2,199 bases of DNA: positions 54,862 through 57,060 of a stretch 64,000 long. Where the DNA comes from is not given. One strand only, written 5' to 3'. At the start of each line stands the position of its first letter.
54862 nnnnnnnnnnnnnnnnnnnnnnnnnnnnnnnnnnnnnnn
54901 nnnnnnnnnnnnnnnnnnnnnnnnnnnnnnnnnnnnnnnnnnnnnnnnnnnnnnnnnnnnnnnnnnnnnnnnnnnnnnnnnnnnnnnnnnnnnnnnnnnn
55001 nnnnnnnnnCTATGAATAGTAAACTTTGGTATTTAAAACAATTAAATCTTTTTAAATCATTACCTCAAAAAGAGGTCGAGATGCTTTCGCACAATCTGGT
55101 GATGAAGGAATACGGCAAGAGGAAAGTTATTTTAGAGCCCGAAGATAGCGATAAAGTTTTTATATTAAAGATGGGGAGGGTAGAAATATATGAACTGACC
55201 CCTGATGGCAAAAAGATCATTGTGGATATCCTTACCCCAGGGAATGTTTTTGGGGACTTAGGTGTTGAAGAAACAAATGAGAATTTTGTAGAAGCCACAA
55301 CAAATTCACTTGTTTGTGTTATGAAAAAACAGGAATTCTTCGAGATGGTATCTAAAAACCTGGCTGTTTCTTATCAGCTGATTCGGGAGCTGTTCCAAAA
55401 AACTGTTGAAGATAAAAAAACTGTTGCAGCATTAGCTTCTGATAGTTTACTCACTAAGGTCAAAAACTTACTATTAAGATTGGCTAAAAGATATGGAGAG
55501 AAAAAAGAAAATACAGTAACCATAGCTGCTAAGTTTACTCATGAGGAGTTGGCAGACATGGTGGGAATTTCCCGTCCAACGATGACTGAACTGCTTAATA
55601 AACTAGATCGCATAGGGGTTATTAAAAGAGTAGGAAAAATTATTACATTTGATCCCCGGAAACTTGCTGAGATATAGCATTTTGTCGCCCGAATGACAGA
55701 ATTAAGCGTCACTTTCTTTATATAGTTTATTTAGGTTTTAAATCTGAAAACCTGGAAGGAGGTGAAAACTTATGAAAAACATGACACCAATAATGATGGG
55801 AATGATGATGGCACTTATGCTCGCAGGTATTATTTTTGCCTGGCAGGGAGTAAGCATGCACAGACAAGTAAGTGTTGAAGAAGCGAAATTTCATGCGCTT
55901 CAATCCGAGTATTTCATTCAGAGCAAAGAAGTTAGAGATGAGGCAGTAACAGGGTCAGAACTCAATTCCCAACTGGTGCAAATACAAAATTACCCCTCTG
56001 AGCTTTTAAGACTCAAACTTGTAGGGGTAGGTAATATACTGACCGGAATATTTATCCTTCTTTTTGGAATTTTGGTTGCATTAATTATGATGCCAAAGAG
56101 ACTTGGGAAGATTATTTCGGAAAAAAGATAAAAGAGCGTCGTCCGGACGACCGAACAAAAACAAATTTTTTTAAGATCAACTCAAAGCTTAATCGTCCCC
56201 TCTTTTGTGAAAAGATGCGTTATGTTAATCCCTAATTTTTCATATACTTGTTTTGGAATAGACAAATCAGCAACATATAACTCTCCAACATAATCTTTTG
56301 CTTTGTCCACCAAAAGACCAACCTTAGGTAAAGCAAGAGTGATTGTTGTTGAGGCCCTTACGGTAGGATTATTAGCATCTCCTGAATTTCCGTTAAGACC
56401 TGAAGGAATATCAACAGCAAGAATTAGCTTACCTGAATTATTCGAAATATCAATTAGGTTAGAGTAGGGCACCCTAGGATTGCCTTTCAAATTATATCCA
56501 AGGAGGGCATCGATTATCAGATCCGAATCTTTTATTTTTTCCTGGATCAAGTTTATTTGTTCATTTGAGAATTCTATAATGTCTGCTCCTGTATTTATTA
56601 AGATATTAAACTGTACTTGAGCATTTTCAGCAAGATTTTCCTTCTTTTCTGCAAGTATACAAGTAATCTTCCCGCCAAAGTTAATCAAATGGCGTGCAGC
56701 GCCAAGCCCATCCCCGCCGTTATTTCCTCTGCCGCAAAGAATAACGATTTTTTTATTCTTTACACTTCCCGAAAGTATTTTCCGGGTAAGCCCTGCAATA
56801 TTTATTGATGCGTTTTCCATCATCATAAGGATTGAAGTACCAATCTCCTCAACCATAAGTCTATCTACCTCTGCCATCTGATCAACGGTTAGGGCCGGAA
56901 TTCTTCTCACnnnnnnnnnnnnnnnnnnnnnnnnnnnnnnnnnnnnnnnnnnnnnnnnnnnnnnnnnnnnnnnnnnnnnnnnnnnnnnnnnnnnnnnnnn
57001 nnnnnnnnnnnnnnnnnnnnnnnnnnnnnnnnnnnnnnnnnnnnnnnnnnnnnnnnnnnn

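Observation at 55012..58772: Crp-family regulator with three near-identical class-II-positioned sites defining a local redox regulon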

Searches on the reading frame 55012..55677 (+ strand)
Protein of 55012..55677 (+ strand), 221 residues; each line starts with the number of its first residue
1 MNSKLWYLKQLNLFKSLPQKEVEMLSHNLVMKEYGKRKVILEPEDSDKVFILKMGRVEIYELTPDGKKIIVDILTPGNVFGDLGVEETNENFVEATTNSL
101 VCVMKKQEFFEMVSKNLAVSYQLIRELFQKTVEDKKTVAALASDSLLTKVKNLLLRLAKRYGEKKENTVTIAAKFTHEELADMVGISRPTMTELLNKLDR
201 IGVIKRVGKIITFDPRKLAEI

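Call 6: search_protein_families(library=pfam, proteins=[window:55012-55677:+], max_evalue=0.01)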
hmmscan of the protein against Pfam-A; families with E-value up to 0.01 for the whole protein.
window:55012-55677:+ (221 aa): 9 families
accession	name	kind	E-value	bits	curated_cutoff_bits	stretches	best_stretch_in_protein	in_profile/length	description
PF00027.35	cNMP_binding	-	3.8e-15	56.1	27.5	1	32-116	2-89/89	Cyclic nucleotide-binding domain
PF13545.12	HTH_Crp_2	-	2.9e-14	53.2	27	1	150-221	3-70/70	Crp-like helix-turn-helix domain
PF09107.17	SelB-wing_3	-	7.2e-05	22.7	23.2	1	174-208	8-42/47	Elongation factor SelB, winged helix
PF13412.12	HTH_24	-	0.00016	21.6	21.9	1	176-205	19-48/48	Winged helix-turn-helix DNA-binding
PF01047.28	MarR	-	0.0023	18.2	24.6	1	178-206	21-49/59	MarR family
PF09724.14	Dcc1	-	0.0033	17.4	22.9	1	101-220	50-158/319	Sister chromatid cohesion protein Dcc1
PF00392.27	GntR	-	0.004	17.2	27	1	174-209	23-59/64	Bacterial regulatory proteins, gntR family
PF04492.19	Phage_rep_O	-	0.0044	18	28.7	0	149-211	28-86/95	Bacteriophage replication protein O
PF01978.25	TrmB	-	0.0052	17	25.6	0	174-207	22-55/68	Sugar-specific transcriptional regulator TrmB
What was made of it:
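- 55012..55677 (+): Crp/Fnr-family regulator gene (221 aa). Recognition helix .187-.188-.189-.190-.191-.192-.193. Its single Cys, C102, is invariant. Pfam cNMP_binding (3.8e-15) and HTH_Crp_2 (2.9e-14), call 6.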

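Call 8: find_homologous_proteins(query=window:55012-55677:+)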
Query window:55012-55677:+ (221 aa): 105 proteins with E <= 0.001 among 687 candidates.
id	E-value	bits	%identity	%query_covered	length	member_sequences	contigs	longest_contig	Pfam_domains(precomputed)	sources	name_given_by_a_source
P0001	2.3e-135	466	100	100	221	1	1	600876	PF13545.13,PF00027.36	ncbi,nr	ncbi:MAG: Crp/Fnr family transcriptional regulator [Candidatus Levybacteria bacterium]|nr:Crp/Fnr fa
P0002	3.9e-128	443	95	100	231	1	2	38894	PF13545.13,PF00027.36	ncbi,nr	ncbi:MAG: Crp/Fnr family transcriptional regulator [Candidatus Levybacteria bacterium]|nr:Crp/Fnr fa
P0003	1.3e-110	386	83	100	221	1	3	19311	PF01047.29,PF13412.13,PF13545.13,PF00027.36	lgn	-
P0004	2.0e-107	375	80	100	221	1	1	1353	PF13545.13,PF00027.36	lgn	-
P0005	2.1e-102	359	75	100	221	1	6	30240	PF01047.29,PF13545.13,PF00027.36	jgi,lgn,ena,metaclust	metaclust:\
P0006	3.1e-97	342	70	100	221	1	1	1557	PF01047.29,PF13412.13,PF13545.13,PF00027.36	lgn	-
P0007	5.9e-97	341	71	100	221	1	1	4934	PF01047.29,PF13412.13,PF12802.14,PF00392.28,PF13545.13,PF00027.36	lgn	-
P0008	2.5e-96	339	70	100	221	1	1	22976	PF01047.29,PF13545.13,PF00027.36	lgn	-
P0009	3.0e-96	339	71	100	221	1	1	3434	PF13545.13,PF00027.36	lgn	-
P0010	4.9e-96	338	70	100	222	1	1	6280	PF13545.13,PF00027.36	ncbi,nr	ncbi:MAG: Crp/Fnr family transcriptional regulator [Candidatus Levybacteria bacterium]|nr:Crp/Fnr fa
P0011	4.6e-95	335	71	99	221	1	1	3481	PF13545.13,PF00027.36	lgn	-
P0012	5.2e-95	335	69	100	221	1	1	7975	PF01047.29,PF13545.13,PF00027.36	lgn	-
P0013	1.1e-94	334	71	99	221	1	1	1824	PF01047.29,PF13412.13,PF13545.13,PF00027.36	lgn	-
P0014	1.5e-94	333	68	100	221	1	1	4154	PF01047.29,PF13545.13,PF00027.36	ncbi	-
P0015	3.9e-94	332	68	100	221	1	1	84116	PF13545.13,PF00027.36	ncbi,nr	ncbi:Crp/Fnr family transcriptional regulator [Candidatus Microgenomates bacterium]|nr:Crp/Fnr famil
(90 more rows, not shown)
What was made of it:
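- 55012..55677 (+): 100% identical protein annotated in a Candidatus Levybacteria MAG, call 8.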

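Call 11: find_related_loci(query=A1, collection=genome_contigs, flank=10000)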
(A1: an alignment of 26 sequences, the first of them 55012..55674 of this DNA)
Query A1 (221 aa) in genome_contigs; peptide patterns used: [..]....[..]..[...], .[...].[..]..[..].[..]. (x = any residue, [..] = any of these).
80 stretches matched a pattern; 50 encode a relative of the query (tblastn E <= 1e-3); 49 distinct loci.
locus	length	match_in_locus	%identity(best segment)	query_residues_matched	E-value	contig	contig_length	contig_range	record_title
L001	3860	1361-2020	95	1-220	3e-142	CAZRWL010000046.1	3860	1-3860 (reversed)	MAG TPA_asm: uncultured Gammaproteobacteria bacterium isolate SRP269290_co1_1073 genome assembly, contig: NODE_45245_len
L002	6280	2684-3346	70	1-221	2e-105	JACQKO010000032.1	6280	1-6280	MAG: Candidatus Levyibacteriota bacterium isolate NC_groundwater_1179_Ag_S-0.1um_40_84 S_p1_S3_coassembly_k141_938972, w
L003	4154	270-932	68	1-221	5e-104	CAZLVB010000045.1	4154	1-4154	MAG TPA_asm: uncultured Gammaproteobacteria bacterium isolate SRP269290_co3_1053 genome assembly, contig: NODE_34379_len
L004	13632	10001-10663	69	1-221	9e-103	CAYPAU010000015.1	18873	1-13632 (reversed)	MAG TPA_asm: uncultured Gammaproteobacteria bacterium isolate SRP269290_co3_1059 genome assembly, contig: NODE_3052_leng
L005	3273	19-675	67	3-221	4e-104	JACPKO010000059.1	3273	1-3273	MAG: Candidatus Daviesbacteria bacterium isolate NC_groundwater_496_Ag_S-0.1um_39_16 S35_SO-1_scaffold_276362, whole gen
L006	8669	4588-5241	68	1-218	7e-100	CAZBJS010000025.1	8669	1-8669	MAG TPA_asm: uncultured Gammaproteobacteria bacterium isolate SRP269290_co3_500 genome assembly, contig: NODE_10966_leng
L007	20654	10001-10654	68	1-218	3e-99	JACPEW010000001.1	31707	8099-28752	MAG: Candidatus Daviesbacteria bacterium isolate NC_groundwater_345_Ag_B-0.1um_36_18 GD18-4_B1_scaffold_36523, whole gen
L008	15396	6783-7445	66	1-221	4e-99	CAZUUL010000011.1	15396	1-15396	MAG TPA_asm: uncultured Gammaproteobacteria bacterium isolate binchicken_co95_36 genome assembly, contig: NODE_1847_leng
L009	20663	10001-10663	69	1-221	1e-98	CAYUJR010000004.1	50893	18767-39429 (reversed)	MAG TPA_asm: uncultured Gammaproteobacteria bacterium isolate SRP090828_co2_75 genome assembly, contig: NODE_250_length_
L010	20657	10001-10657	68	1-219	1e-98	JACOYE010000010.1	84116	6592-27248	MAG: Candidatus Microgenomates bacterium isolate NC_groundwater_171_Ag_S-0.1um_39_14 S4_GD2017_2_S1_scaffold_132, whole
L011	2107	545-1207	66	1-221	2e-100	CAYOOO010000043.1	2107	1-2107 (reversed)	MAG TPA_asm: uncultured Gammaproteobacteria bacterium isolate binchicken_co110_106 genome assembly, contig: NODE_124509_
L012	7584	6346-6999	64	1-218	6e-92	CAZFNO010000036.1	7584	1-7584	MAG TPA_asm: uncultured Gammaproteobacteria bacterium isolate binchicken_co134_351 genome assembly, contig: NODE_21577_l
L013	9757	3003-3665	67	1-221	3e-89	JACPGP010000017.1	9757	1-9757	MAG: Candidatus Levyibacteriota bacterium isolate NC_groundwater_391_Ag_B-0.1um_40_33 GD18-4_B1_scaffold_553585, whole g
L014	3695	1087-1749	66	1-221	1e-88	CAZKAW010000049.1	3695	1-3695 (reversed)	MAG TPA_asm: uncultured Gammaproteobacteria bacterium isolate binchicken_co38_470 genome assembly, contig: NODE_51954_le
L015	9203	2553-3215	64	1-221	6e-88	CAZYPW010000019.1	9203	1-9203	MAG TPA_asm: uncultured Gammaproteobacteria bacterium isolate binchicken_co38_269 genome assembly, contig: NODE_16031_le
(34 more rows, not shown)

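Call 19: search_solved_structures(query=A1, max_evalue=0.001, show_alignments=3)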
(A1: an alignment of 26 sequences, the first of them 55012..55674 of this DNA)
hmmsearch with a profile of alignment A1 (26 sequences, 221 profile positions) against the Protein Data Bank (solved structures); distinct sequences matched with E-value up to 0.001: 126 (the best 60 are shown).
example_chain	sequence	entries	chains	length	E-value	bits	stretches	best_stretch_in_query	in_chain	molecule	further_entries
3h3u_A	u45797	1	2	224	2e-27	99.2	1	11-213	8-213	PROBABLE TRANSCRIPTIONAL REGULATORY PROTEIN (PROBABLY CRP/FNR-FAMILY)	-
3mzh_A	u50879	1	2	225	2e-27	99.2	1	11-213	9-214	PROBABLE TRANSCRIPTIONAL REGULATORY PROTEIN (PROBABLY CRP/FNR-FAMILY)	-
3d0s_A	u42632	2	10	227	2.1e-27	99.1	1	11-213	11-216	TRANSCRIPTIONAL REGULATORY PROTEIN | PROBABLE TRANSCRIPTIONAL REGULATORY PROTEIN (PROBABLY CRP/ FNR-FAMILY)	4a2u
3i54_A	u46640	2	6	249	2.8e-27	98.7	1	11-213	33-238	Transcriptional regulator, Crp/Fnr family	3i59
4byy_A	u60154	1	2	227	6.8e-26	94.2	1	10-212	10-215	TRANSCRIPTIONAL REGULATOR, CRP/FNR FAMILY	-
4cyd_A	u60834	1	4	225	7.1e-26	94.1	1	10-212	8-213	PROBABLE TRANSCRIPTION REGULATOR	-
3r6s_A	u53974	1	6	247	9.2e-26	93.8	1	10-212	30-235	transcription regulator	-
7ets_A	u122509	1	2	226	7.2e-25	90.8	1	10-215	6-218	Crp/Fnr family transcriptional regulator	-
6dt4_A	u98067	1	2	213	3.3e-23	85.4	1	26-213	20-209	Cyclic AMP receptor protein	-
1i6x_A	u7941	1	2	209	4.5e-23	85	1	26-213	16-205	CATABOLITE GENE ACTIVATOR PROTEIN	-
1g6n_A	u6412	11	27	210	4.7e-23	84.9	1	26-213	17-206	CATABOLITE GENE ACTIVATOR PROTEIN | PROTEIN (CATABOLITE GENE ACTIVATOR PROTEIN) | Catabolite gene activator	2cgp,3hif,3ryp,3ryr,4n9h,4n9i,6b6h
1i5z_A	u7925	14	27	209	4.7e-23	84.9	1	26-213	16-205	CATABOLITE GENE ACTIVATOR PROTEIN | CATABOLITE GENE ACTIVATOR PROTEIN (CAP) | PROTEIN (CATABOLITE GENE ACTIVATOR PROTEIN (CAP))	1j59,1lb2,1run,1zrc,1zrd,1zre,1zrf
4hzf_A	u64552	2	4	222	5.4e-23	84.7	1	26-213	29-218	Catabolite gene activator | cAMP-activated global transcriptional regulator CRP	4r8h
2fmy_A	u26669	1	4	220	7e-23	84.3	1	8-211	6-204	carbon monoxide oxidation system transcription regulator CooA-1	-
1o3q_A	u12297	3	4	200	7.1e-23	84.3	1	26-212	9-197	CATABOLITE GENE ACTIVATOR PROTEIN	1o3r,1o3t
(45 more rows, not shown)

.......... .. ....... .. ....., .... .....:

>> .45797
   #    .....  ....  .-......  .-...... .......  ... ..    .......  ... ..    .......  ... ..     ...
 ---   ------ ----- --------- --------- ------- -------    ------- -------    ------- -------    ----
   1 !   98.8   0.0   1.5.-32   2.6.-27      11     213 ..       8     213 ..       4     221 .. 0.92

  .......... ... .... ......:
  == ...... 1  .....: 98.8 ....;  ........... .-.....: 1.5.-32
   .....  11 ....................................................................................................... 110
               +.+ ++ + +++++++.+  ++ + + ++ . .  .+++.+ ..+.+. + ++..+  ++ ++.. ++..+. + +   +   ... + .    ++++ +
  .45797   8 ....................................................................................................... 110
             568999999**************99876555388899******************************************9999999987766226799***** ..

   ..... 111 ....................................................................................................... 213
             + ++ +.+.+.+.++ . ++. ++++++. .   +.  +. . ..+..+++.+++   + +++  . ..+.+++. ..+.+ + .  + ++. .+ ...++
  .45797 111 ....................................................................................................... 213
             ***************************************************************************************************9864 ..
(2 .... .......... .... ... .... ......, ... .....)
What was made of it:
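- Closest known: CooA. Same: The solved CooA-1 structure is a clear sequence relative (E 7e-23, call 19).
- Closest known: Mycobacterium tuberculosis CRP. Different: These proteins bind cAMP through an Arg and a Thr that are missing here (call 19).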

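Call 20: search_protein_families(library=ncbifam, proteins=[window:55012-55677:+], max_evalue=0.001)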
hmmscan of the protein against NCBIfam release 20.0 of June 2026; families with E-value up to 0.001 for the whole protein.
window:55012-55677:+ (221 aa): 12 families
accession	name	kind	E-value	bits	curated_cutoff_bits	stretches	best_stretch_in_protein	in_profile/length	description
NF008732.0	PRK11753.1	equivalog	1.9e-16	60.2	266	1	19-211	13-208/214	cAMP-activated global transcriptional regulator CRP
NF010499.0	PRK13918.1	equivalog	7e-16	58.3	274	1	34-220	17-199/205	CRP/FNR family transcriptional regulator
TIGR03697.1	NtcA_cyano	equivalog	6.4e-13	48.9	244.95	1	39-219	3-189/193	global nitrogen regulator NtcA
NF053664.1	TransRegPtrACyano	equivalog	5.6e-12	45.4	300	1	46-205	27-181/196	Crp/Fnr family transcriptional regulator PtrA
NF008365.0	PRK11161.1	subfamily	8e-12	45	228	1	14-214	31-234/250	fumarate/nitrate reduction transcriptional regulator Fnr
NF052518.1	TransRegLdrP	equivalog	1.8e-11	44.4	300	1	36-206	7-171/195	transcriptional regulator LdrP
NF050806.1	TransRegFixKCaul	equivalog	1.9e-10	40.3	300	1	31-204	25-194/215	transcriptional regulator FixK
NF045989.1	TransRegFnrLRhodb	equivalog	5.9e-10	38.8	300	1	37-209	45-220/245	transcriptional regulator FnrL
NF041163.2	encap_f2b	equivalog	1.1e-08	34.7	400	1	8-126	73-196/450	family 2B encapsulin nanocompartment shell protein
NF006901.0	PRK09392.1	equivalog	4.4e-08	32.7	211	1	7-219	8-218/236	transcriptional activator FtrB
NF058543.1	ActPatMycb56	equivalog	0.00043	19.2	460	1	11-130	1-121/317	acetyltransferase Pat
NF041395.1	TranRegLrpA1_Halo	equivalog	0.00075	19.5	250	0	173-220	18-63/142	HTH-type transcriptional regulator LrpA1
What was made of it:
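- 55012..55677 (+): No NCBIfam equivalog cut-off is reached, call 20.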

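Call 35: predict_structure(alignment_id=A1)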
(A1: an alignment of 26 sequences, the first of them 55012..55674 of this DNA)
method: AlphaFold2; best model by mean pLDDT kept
length: 221 residues; sequences in the alignment: 26
mean_pLDDT: 76.2   pTM: 0.49
mean pLDDT of the five models: 76.2, 74.5, 73.9, 72.3, 69.4
residues with pLDDT >= 90: 9; 70-90: 160; 50-70: 34; < 50: 18
segments of 3 or more residues with pLDDT < 50: 86-88, 131-144
pLDDT, mean of each block of 10 residues (from residue 1): 66 74 78 86 79 83 72 79 59 83 84 72 63 39 61 87 88 88 79 84 87 86 69
secondary structure, 60 per line:
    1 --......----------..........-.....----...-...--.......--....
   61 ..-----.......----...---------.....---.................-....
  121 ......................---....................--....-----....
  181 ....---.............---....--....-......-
elements in order: H3-8 H19-28 E30-34 E39-41 E48-54 E57-62 E68-74 E79-81 E91-95 E99-105 H106-115 H117-142 H146-161 E162-165 E168-171 H177-184 H188-200 E204-207 E210-213 H215-220
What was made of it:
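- On Crp/Fnr superfamily of transcription factors: Beta strands at 30-105 in the AF2 model (call 35). Helices at 177-184 and 188-200 (call 35). Helix at 117-142 in the model, with low confidence for 131-144 (call 35).
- Tried and rejected: The AF2 monomer model (pLDDT 76, call 35) confirms the fold but says nothing about the effector.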

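Call 38: fold_search(model_id=the predicted structure, library=pdb)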
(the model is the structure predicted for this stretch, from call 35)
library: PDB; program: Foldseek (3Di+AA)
matches with E <= 10: 1920; with E <= 0.001: 622
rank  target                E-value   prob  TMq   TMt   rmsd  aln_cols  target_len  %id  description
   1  4byy_A                1.6e-19  1.00  0.55  0.54   8.3       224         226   24  Apo GlxR (released 2014-07-30)
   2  3i54_D                5.0e-19  1.00  0.56  0.54   8.5       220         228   24  Crystal structure of MtbCRP in complex with cAMP (released 2009-09-08)
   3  3r6s_C                9.1e-19  1.00  0.57  0.57   8.5       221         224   24  Crystal structure of GlxR transcription factor from Corynebacterium glutamicum with cAMP (released 2012-03-28)
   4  3r6s_A                9.6e-19  1.00  0.57  0.56   8.4       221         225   24  Crystal structure of GlxR transcription factor from Corynebacterium glutamicum with cAMP (released 2012-03-28)
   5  4a2u_F                2.5e-18  1.00  0.58  0.57   8.6       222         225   23  CRP(CAP) from Myco. Tuberculosis, with cAMP (released 2012-10-10)
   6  3mzh_A                4.1e-18  1.00  0.57  0.56   8.5       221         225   23  Crystal structure of cAMP receptor protein from mycobacterium tuberculosis in complex with cAMP and its DNA binding el (released 2011-06-08)
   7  3h3u_A                4.6e-18  1.00  0.52  0.53   8.6       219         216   23  Crystal structure of CRP (cAMP receptor Protein) from Mycobacterium tuberculosis (released 2010-02-02)
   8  4a2u_H                4.9e-18  1.00  0.57  0.56   8.4       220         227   24  CRP(CAP) from Myco. Tuberculosis, with cAMP (released 2012-10-10)
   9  3d0s_A                5.2e-18  1.00  0.57  0.56   8.4       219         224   23  cAMP receptor protein from m.tuberculosis, cAMP-free form (released 2009-02-03)
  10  4cyd_A                7.9e-18  1.00  0.57  0.57   8.3       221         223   25  GlxR bound to cAMP (released 2014-12-17)
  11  3r6s_F                1.5e-17  1.00  0.54  0.54   8.6       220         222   23  Crystal structure of GlxR transcription factor from Corynebacterium glutamicum with cAMP (released 2012-03-28)
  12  3h3u_B                3.2e-17  1.00  0.51  0.52   8.5       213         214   23  Crystal structure of CRP (cAMP receptor Protein) from Mycobacterium tuberculosis (released 2010-02-02)
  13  3i54_A                5.4e-17  1.00  0.55  0.54   8.6       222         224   23  Crystal structure of MtbCRP in complex with cAMP (released 2009-09-08)
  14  3i59_A                6.9e-17  1.00  0.53  0.54   8.6       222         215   22  Crystal structure of MtbCRP in complex with N6-cAMP (released 2009-09-08)
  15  3i54_C                7.8e-17  1.00  0.53  0.56   8.2       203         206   25  Crystal structure of MtbCRP in complex with cAMP (released 2009-09-08)
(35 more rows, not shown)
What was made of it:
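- On Crp/Fnr superfamily of transcription factors: The top Foldseek hits are GlxR, MtbCRP, CAP, NtcA and CprK (call 38).
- Closest known: Mycobacterium tuberculosis CRP. Same: They are the closest solved structures by sequence profile (E 2e-27, call 19) and by fold (Foldseek E 1.6e-19, call 38).
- It has the Crp architecture (calls 6, 35, 38).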

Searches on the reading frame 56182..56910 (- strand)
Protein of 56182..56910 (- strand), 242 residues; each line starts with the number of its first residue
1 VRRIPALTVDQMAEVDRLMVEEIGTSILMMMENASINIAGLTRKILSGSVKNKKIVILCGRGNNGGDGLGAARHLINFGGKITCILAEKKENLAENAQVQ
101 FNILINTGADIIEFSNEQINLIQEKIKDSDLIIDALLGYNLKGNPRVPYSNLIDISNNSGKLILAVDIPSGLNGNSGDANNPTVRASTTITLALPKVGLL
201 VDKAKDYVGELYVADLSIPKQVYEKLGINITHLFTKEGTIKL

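Call 6: search_protein_families(library=pfam, proteins=[window:56182-56910:-], max_evalue=0.01)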
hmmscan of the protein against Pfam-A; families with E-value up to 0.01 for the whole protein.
window:56182-56910:- (242 aa): 1 family
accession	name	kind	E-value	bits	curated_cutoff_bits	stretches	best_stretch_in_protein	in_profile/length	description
PF03853.21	YjeF_N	-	2.2e-46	158.4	24.9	1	29-198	3-169/169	YjeF-related protein N-terminus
